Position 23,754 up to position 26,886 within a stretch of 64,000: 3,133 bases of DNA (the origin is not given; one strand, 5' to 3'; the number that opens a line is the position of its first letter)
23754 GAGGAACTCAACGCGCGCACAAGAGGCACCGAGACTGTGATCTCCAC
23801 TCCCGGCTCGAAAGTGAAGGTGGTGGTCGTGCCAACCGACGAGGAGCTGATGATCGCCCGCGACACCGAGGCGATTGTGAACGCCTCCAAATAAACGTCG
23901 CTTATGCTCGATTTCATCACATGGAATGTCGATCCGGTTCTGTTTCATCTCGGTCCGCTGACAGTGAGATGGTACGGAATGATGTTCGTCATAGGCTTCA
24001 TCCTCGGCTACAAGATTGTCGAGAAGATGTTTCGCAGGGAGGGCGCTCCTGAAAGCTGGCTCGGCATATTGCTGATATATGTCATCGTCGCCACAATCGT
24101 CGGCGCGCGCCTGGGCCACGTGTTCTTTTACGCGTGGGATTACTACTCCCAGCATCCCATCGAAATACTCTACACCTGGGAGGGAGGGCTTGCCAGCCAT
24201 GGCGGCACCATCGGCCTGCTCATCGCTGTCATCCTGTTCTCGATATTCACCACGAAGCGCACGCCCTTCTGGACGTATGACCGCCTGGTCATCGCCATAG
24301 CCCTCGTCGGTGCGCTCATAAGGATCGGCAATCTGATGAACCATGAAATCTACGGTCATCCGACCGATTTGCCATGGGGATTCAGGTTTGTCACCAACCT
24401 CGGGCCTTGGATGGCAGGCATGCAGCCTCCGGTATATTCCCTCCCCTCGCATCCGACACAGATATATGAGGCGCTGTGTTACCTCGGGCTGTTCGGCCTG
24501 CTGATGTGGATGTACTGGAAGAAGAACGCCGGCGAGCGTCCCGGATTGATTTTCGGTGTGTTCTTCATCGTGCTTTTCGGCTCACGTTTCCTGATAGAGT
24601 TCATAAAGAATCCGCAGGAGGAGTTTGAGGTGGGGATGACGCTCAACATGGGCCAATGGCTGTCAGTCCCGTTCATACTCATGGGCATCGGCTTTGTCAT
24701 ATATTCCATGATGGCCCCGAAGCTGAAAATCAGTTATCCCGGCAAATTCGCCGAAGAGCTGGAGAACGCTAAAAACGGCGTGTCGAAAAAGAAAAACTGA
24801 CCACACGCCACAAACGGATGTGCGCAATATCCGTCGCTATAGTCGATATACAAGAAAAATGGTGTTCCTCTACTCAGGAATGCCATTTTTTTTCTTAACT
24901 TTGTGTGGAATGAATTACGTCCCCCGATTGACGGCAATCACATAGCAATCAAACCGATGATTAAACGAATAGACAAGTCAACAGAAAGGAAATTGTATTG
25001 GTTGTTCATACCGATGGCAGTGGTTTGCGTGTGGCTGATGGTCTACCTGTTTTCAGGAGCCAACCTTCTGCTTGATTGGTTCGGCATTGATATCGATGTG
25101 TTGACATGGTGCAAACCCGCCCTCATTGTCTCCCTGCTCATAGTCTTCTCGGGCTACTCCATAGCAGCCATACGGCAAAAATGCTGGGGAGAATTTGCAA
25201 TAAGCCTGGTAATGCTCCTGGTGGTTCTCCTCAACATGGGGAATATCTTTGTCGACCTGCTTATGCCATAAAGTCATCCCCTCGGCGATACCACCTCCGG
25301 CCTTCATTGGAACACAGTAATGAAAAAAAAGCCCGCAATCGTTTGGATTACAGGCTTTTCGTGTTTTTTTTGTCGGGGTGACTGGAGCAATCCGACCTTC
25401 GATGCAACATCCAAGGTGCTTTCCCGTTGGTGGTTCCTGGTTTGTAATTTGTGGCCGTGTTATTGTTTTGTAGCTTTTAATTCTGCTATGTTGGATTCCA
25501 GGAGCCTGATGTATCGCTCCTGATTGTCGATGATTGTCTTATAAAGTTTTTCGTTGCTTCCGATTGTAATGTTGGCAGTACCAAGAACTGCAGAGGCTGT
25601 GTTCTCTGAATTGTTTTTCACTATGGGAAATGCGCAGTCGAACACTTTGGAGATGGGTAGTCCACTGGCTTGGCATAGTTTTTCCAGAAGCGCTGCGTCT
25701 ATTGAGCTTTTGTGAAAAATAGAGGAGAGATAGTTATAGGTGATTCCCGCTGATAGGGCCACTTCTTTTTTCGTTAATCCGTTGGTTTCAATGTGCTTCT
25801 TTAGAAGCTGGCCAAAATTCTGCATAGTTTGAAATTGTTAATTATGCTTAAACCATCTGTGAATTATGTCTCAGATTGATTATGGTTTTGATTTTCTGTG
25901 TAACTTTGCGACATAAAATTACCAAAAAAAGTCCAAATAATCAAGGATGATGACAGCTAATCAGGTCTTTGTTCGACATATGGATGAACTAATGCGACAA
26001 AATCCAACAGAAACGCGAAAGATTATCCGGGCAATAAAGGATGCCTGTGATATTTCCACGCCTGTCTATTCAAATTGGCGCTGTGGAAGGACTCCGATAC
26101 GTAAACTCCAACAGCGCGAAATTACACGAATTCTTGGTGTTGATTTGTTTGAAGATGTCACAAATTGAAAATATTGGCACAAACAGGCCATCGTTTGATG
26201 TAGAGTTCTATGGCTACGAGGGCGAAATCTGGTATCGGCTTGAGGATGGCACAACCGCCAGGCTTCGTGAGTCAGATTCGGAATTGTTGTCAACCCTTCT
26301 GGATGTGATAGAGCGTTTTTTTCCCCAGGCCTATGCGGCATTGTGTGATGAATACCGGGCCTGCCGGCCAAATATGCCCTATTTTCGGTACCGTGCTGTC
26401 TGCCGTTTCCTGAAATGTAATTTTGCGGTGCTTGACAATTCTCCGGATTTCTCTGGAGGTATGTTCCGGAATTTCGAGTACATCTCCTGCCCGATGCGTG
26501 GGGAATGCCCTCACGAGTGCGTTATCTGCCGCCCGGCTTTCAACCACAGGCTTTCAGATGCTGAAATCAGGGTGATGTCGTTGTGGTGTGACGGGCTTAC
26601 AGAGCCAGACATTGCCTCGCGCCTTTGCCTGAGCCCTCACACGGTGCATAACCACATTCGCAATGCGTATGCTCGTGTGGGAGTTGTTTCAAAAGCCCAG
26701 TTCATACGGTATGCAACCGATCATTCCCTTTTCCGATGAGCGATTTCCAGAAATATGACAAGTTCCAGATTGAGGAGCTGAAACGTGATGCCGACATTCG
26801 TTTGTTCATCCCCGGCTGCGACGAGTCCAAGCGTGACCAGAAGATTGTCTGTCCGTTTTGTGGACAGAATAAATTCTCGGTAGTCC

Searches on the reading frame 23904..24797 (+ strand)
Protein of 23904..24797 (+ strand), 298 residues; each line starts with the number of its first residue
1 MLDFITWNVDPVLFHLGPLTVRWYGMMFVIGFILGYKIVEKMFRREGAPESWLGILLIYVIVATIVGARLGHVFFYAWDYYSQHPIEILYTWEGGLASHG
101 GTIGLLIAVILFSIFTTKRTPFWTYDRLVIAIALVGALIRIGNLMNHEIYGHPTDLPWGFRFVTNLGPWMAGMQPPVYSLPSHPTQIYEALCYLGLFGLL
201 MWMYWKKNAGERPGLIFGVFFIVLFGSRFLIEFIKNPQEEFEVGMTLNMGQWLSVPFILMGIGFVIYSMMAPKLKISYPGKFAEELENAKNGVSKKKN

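Call 60: search_protein_families(library=pfam, proteins=[window:23904-24797:+], max_evalue=0.001)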
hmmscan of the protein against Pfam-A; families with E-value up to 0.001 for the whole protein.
window:23904-24797:+ (298 aa): 1 family
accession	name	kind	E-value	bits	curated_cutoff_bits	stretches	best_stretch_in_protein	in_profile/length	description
PF01790.23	LGT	-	8.4e-70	235.2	24.9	1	11-267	1-240/240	Prolipoprotein diacylglyceryl transferase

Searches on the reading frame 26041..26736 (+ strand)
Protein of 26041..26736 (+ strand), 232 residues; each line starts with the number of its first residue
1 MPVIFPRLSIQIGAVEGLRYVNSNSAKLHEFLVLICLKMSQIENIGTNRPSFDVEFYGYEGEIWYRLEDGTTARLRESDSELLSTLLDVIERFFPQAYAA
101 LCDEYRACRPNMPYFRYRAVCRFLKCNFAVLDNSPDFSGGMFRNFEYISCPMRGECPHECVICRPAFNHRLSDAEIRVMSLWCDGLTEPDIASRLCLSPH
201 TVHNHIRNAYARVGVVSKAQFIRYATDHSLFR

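Call 29: search_protein_families(library=pfam, proteins=[window:26041-26736:+], max_evalue=0.01)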
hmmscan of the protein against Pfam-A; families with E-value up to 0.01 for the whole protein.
window:26041-26736:+ (232 aa): 4 families
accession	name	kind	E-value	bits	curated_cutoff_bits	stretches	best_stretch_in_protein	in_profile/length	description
PF00196.25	GerE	-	1.3e-11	44.4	23.5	1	170-225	2-57/57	Bacterial regulatory proteins, luxR family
PF13384.12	HTH_23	-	0.00042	20.5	24.6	1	176-210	8-41/50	Homeodomain-like domain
PF13936.12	HTH_38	-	0.0013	18.9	27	1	169-207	3-42/44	Helix-turn-helix domain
PF08281.18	Sigma70_r4_2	-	0.0065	16.5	25.7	0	184-212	25-53/54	Sigma-70, region 4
